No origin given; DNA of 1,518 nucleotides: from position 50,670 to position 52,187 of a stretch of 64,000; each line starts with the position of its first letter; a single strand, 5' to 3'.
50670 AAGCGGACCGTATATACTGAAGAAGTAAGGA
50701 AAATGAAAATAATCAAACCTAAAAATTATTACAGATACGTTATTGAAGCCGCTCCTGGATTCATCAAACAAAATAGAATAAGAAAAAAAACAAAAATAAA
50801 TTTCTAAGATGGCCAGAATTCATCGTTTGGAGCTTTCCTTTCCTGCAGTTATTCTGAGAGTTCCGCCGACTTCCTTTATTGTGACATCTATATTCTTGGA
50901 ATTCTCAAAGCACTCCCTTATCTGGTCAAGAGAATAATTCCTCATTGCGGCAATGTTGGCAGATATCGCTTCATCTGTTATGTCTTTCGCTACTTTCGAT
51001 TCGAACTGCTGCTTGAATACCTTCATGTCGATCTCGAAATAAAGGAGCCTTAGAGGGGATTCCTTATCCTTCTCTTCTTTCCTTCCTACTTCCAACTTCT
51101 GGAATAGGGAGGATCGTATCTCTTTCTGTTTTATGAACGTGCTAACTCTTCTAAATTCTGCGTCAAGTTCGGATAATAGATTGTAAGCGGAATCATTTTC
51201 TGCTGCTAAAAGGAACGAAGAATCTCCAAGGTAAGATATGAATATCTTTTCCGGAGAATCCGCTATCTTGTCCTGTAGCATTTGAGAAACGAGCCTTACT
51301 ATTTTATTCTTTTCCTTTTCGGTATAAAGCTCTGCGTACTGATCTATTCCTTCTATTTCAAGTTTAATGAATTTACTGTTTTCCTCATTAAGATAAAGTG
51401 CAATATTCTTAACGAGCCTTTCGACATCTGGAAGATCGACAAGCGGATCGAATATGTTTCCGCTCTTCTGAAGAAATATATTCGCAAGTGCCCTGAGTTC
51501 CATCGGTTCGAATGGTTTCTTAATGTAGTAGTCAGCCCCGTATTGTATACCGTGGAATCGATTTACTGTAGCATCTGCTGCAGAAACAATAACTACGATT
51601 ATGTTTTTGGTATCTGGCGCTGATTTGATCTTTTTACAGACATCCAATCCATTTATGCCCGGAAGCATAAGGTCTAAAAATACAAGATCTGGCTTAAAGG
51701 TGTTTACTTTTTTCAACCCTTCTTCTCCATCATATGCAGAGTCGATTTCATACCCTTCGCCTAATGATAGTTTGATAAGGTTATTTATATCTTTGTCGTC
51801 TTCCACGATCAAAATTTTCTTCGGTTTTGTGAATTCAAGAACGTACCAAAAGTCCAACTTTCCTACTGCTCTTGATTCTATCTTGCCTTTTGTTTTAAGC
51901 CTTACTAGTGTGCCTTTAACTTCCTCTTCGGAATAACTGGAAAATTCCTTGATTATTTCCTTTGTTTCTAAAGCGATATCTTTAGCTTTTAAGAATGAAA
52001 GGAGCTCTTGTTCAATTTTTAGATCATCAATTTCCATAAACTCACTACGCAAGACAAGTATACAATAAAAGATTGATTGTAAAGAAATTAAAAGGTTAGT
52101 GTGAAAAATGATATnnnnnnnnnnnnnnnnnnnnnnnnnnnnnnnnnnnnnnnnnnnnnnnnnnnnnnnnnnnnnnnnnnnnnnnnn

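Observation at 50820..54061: Two-component pair: PAS histidine kinase plus a REC response regulator with a degenerate GGDEF-like output domain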

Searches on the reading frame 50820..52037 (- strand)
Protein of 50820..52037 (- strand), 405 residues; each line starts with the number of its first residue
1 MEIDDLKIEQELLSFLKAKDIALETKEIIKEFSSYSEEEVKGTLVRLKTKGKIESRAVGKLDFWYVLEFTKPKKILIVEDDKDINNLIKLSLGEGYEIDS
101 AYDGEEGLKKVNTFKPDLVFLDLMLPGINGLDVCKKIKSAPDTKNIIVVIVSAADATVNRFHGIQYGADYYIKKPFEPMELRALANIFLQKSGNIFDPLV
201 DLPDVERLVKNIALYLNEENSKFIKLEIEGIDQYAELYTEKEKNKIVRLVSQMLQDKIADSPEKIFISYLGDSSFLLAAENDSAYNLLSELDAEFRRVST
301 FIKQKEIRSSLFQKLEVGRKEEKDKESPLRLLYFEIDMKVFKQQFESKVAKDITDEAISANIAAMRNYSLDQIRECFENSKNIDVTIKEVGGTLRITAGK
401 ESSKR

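Call 3: search_protein_families(library=pfam, proteins=[window:50820-52037:-], max_evalue=1)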
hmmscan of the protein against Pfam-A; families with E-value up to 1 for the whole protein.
window:50820-52037:- (405 aa): 2 families
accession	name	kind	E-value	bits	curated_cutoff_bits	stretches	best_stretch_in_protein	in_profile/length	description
PF00072.30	Response_reg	-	5.7e-26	91.3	30.2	1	75-184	1-109/111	Response regulator receiver domain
PF23198.2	PDE8A_N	-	0.1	12.9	29.6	1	72-153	9-93/147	PDE8A-like, N-terminal domain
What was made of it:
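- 51468..51815 (-): Receiver (REC) domain, aa 75-190; phospho-acceptor D122 (51672-51674), acidic residues E79/D80/D81, S152, Y171, K174. Pfam PF00072 E 5.7e-26 (call 3).
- On Response regulator receiver (CheY-like REC): Pfam 5.7e-26 (call 3).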

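Call 4: search_protein_families(library=ncbifam, proteins=[window:50820-52037:-], max_evalue=1)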
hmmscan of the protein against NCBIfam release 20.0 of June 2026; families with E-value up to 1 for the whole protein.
window:50820-52037:- (405 aa): 94 families (the best 25 are shown)
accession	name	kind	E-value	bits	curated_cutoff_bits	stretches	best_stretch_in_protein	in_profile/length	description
TIGR02154.1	PhoB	equivalog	2.4e-26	92.4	296.2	1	73-187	3-118/226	phosphate regulon transcriptional regulator PhoB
NF040689.1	MtrAB_MtrA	equivalog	1.2e-25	90.2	300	1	75-227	1-151/219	MtrAB system response regulator MtrA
NF040534.1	resp_reg_YycF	equivalog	2.9e-25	88.9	340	1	73-191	1-117/231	response regulator YycF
NF033117.2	vanR_ACDEGLN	exception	5.2e-24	85.1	350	1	75-191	1-115/226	VanR-ABDEGLN family response regulator transcription factor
NF045944.1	ResRegRpaBCyano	equivalog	1.2e-23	83.7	330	1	76-192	1-115/229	response regulator transcription factor RpaB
NF007135.0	PRK09581.1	equivalog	5.9e-23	81.4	474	1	74-182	4-113/457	PleD family two-component system response regulator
NF033120.0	vanR_FM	exception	9.5e-23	81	460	1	74-195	5-124/231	vancomycin resistance response regulator transcription factor, VanR-F/VanR-M family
NF053854.1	RespRegPhoBBctds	equivalog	3.2e-22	79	270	1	75-191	1-117/225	two-component system response regulator PhoB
NF007005.1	PRK09468.1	equivalog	3.8e-22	78.9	331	1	72-191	3-121/237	osmolarity response regulator transcription factor OmpR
NF041733.1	resp_reg_CseB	equivalog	5.5e-22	78.3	350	1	74-184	2-110/228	two-component system response regulator CseB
NF007982.1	PRK10710.1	equivalog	1.9e-21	76.7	380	1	71-192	6-125/235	envelope stress response regulator BaeR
NF008296.0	PRK11083.1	equivalog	1.9e-21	76.5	273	1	72-192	3-121/228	two-component system response regulator CreB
NF000401.1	vanR-A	exception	1.8e-20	73.4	500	1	73-188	3-116/231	vancomycin resistance response regulator transcription factor VanR-A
NF045991.1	RespRegCtrARhodob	equivalog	2e-19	70.2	350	1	74-197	2-124/224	response regulator transcription factor CtrA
NF041734.1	resp_reg_RppA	equivalog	3.2e-19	69.2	250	1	74-217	2-146/229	two-component system response regulator RppA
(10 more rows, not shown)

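Call 17: predict_structure(protein=window:50823-52037:-)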
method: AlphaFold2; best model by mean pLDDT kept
length: 405 residues; sequences in the alignment: 1
mean_pLDDT: 38.2   pTM: 0.28
mean pLDDT of the five models: 38.2, 33.4, 32.9, 29.4, 27.9
residues with pLDDT >= 90: 0; 70-90: 1; 50-70: 45; < 50: 359
segments of 3 or more residues with pLDDT < 50: 1-71, 82-95, 123-135, 138-284, 294-405
pLDDT, mean of each block of 10 residues (from residue 1): 37 40 33 34 30 26 28 56 41 51 64 61 46 48 44 30 28 31 32 27 28 24 24 35 43 46 41 40 48 46 31 28 32 38 38 35 35 46 45 41 34
secondary structure, 60 per line:
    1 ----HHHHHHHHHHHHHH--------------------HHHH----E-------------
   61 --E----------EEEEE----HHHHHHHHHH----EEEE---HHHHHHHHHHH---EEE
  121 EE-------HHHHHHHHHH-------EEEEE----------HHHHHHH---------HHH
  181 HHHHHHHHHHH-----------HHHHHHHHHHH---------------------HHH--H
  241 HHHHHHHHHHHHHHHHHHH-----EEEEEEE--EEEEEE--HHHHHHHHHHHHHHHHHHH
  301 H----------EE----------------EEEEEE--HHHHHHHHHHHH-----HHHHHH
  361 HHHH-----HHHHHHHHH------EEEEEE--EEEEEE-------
elements in order: H5-18 H39-42 E74-78 H83-92 E97-100 H104-114 E118-122 H130-139 E147-151 H162-168 H178-191 H203-213 H240-259 E265-271 E274-279 H282-301 E330-335 H338-349 H355-364 H370-378 E385-390 E393-398
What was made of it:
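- Tried and rejected: Single-sequence AlphaFold gave pLDDT 38 and was useless (call 17).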

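Call 36: predict_structure(alignment_id=A4)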
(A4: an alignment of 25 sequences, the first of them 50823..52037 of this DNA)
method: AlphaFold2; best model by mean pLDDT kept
length: 405 residues; sequences in the alignment: 25
mean_pLDDT: 77.4   pTM: 0.73
mean pLDDT of the five models: 77.4, 76.1, 75.5, 75.2, 74.8
residues with pLDDT >= 90: 116; 70-90: 180; 50-70: 56; < 50: 53
segments of 3 or more residues with pLDDT < 50: 198-203, 308-325, 364-368, 382-390, 393-405
pLDDT, mean of each block of 10 residues (from residue 1): 83 89 86 93 94 83 85 94 95 94 98 97 94 95 93 78 85 87 88 58 59 75 85 81 83 82 77 81 81 81 56 43 55 82 72 59 48 61 44 44 36
secondary structure, 60 per line:
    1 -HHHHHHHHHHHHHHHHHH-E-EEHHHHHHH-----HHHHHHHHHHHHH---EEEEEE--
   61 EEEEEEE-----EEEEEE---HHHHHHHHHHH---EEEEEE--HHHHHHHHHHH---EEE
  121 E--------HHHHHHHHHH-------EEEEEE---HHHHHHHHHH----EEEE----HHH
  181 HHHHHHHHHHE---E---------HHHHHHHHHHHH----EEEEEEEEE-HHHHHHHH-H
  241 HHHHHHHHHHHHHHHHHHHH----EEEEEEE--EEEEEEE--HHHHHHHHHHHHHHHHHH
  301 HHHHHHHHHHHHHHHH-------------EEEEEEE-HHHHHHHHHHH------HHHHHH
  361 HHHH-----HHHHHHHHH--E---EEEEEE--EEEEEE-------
elements in order: H2-19 H25-31 H37-49 E53-58 E61-67 E73-78 H82-92 E96-101 H104-114 E118-121 H130-139 E147-152 H156-165 E170-173 H178-190 H205-216 E221-229 H231-238 H240-260 E265-271 E274-280 H283-316 E330-336 H338-348 H355-364 H370-378 E385-390 E393-398
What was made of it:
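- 50823..51083 (-): C-terminal tail (aa 319-405): conserved within the family but not assignable. It may complete the palm fold and add a lineage-specific extension ending in a beta-hairpin. AF2 pLDDT is mostly below 60 here (call 36).
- On GGDEF domain superfamily (Pfam PF00990; fold homology, not activity): In the AF2 model GDSSF lies on the loop between strands 265-271 and 274-280 (call 36).
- On PleD family (REC-REC-GGDEF): The N-terminal 70 aa fold as a winged helix, not a receiver (call 36).
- On Winged helix-turn-helix DNA-binding domain: AF2 elements are H2-19, H25-31, H37-49, E53-58 and E61-67 at pLDDT 83-94 (call 36).
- Tried and rejected: The model became usable only with a 25-sequence alignment (call 36).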

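Call 38: fold_search(model_id=the predicted structure, library=pdb)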
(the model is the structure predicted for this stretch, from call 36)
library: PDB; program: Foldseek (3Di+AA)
matches with E <= 10: 1673; with E <= 0.001: 593
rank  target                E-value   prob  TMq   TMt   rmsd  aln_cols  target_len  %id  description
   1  3bre_B                2.1e-13  1.00  0.26  0.32  26.2       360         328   14  Crystal Structure of P.aeruginosa PA3702 (released 2008-04-01)
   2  3bre_A                2.1e-12  1.00  0.26  0.32  26.3       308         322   16  Crystal Structure of P.aeruginosa PA3702 (released 2008-04-01)
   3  3i5a                  2.9e-12  1.00  0.26  0.33  27.0       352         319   14  Crystal structure of full-length WpsR from Pseudomonas syringae (released 2009-08-18)
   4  6zxb_A                1.7e-11  1.00  0.26  0.35  18.3       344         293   16  Diguanylate cyclase DgcR (I-site mutant) in native state (released 2021-03-31)
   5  9g85_A                2.3e-11  1.00  0.27  0.24  18.3       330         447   14  Structure of Response regulator PleD in complex with c-diGMP and ppGpp (released 2025-08-06)
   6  9g85_C                2.3e-11  1.00  0.28  0.26  18.1       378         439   14  Structure of Response regulator PleD in complex with c-diGMP and ppGpp (released 2025-08-06)
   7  2v0n_A                2.4e-11  1.00  0.26  0.23  19.8       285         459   14  ACTIVATED RESPONSE REGULATOR PLED IN COMPLEX WITH C-DIGMP AND GTP- ALPHA-S (released 2007-08-21)
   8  9g86_A                2.6e-11  1.00  0.26  0.24  17.8       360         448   12  Structure of Response regulator PleD in complex with c-diGMP and pppGpp (released 2025-08-06)
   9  9g85_B                3.4e-11  1.00  0.24  0.22  21.0       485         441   13  Structure of Response regulator PleD in complex with c-diGMP and ppGpp (released 2025-08-06)
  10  2wb4_A                5.9e-11  1.00  0.26  0.23  20.1       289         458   16  activated diguanylate cyclase PleD in complex with c-di-GMP (released 2010-04-21)
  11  9g86_B                6.3e-11  1.00  0.28  0.25  18.1       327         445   14  Structure of Response regulator PleD in complex with c-diGMP and pppGpp (released 2025-08-06)
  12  9g85_D                7.4e-11  1.00  0.27  0.25  17.5       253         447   15  Structure of Response regulator PleD in complex with c-diGMP and ppGpp (released 2025-08-06)
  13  6zxm_A                7.8e-11  1.00  0.26  0.36  15.1       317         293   17  Diguanylate cyclase DgcR in complex with c-di-GMP (released 2021-03-31)
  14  9dvt_S                1.3e-10  1.00  0.28  0.49   1.6       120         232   35  Cryo-EM structure of RpaA bound to PkaiBC DNA and the CTD of the alpha subunit of RNAP from the cyanobacterium Synecho (released 2025-10-15)
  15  2wb4_B                1.3e-10  1.00  0.28  0.26  21.4       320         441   12  activated diguanylate cyclase PleD in complex with c-di-GMP (released 2010-04-21)
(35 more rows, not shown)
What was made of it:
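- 51084..51455 (-): Degenerate GGDEF (diguanylate-cyclase palm) core, aa 195-318. Foldseek top hits are WspR, DgcR and PleD (call 38).
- On GGDEF domain superfamily (Pfam PF00990; fold homology, not activity): Foldseek top hits are REC-GGDEF proteins (call 38).
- Closest known: WspR. Same: These are the best structural matches to the model (E 2e-13 to 2e-11, call 38).
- Closest known: PleD. Same: Structural hit at E about 1e-11 to 3e-10 (call 38).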

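Call 54: search_protein_families(library=pfam, alignment_id=A6, max_evalue=1)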
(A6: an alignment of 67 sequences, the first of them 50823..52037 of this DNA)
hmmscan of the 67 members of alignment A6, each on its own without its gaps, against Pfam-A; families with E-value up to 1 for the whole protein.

A. member 1, window:50823-52037:- (405 aa): 2 families
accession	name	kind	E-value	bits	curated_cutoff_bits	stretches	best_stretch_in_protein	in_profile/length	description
PF00072.30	Response_reg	-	5.7e-26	91.3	30.2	1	75-184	1-109/111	Response regulator receiver domain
PF23198.2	PDE8A_N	-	0.1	12.9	29.6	1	72-153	9-93/147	PDE8A-like, N-terminal domain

B. families by the number of members that match (of 67 scanned): 68 families (the first 25 are shown)
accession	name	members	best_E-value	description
PF00072.30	Response_reg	67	2.1e-27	Response regulator receiver domain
PF23198.2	PDE8A_N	51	7.5e-05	PDE8A-like, N-terminal domain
PF00990.26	GGDEF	36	6.9e-06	Diguanylate cyclase, GGDEF domain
PF03965.22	Penicillinase_R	17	0.00012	Penicillinase repressor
PF21128.4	MCM4_WHD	8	0.00046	MCM4, winged helix domain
PF10820.13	DUF2543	7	0.021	Protein of unknown function (DUF2543)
PF13545.12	HTH_Crp_2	6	0.0046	Crp-like helix-turn-helix domain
PF08222.17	HTH_CodY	6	0.016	CodY helix-turn-helix domain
PF16902.11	FokI_D3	5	0.0012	FokI, D3 domain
PF14056.11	DUF4250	5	0.1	Domain of unknown function (DUF4250)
PF00392.27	GntR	4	0.0023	Bacterial regulatory proteins, gntR family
PF25600.1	TRIM_CC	4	0.0051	TRIM protein coiled-coil region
PF03979.19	Sigma70_r1_1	4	0.0062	Sigma-70 factor, region 1.1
PF22798.2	DUF5817_CT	4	0.041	DUF5817, C-terminal domain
PF07848.18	PaaX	3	4.4e-05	PaaX-like protein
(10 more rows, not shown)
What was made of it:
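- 51084..51455 (-): Pfam GGDEF hit in 36/67 orthologues (call 54).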

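Call 57: find_encoding_contigs(protein=window:50823-52037:-, flank=2000, max_places=3)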
Protein window:50823-52037:- (405 aa): 3 contigs read that carry it; 1 place shown.
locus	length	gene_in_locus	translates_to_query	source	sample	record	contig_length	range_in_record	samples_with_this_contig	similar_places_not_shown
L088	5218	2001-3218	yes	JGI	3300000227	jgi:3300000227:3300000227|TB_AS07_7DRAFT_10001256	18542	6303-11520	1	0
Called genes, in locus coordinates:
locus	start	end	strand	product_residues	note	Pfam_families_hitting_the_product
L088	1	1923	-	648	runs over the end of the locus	-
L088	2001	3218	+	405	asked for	PF00072:Response_reg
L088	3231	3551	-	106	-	PF02643:DUF192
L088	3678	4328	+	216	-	PF00227:Proteasome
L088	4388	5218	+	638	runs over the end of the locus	PF17214:KH_TffA, PF00753:Lactamase_B, PF16661:Lactamase_B_6, PF23023:Anti-Pycsar_Apyc1 (faint), PF10996:Beta-Casp, PF07521:RMMBL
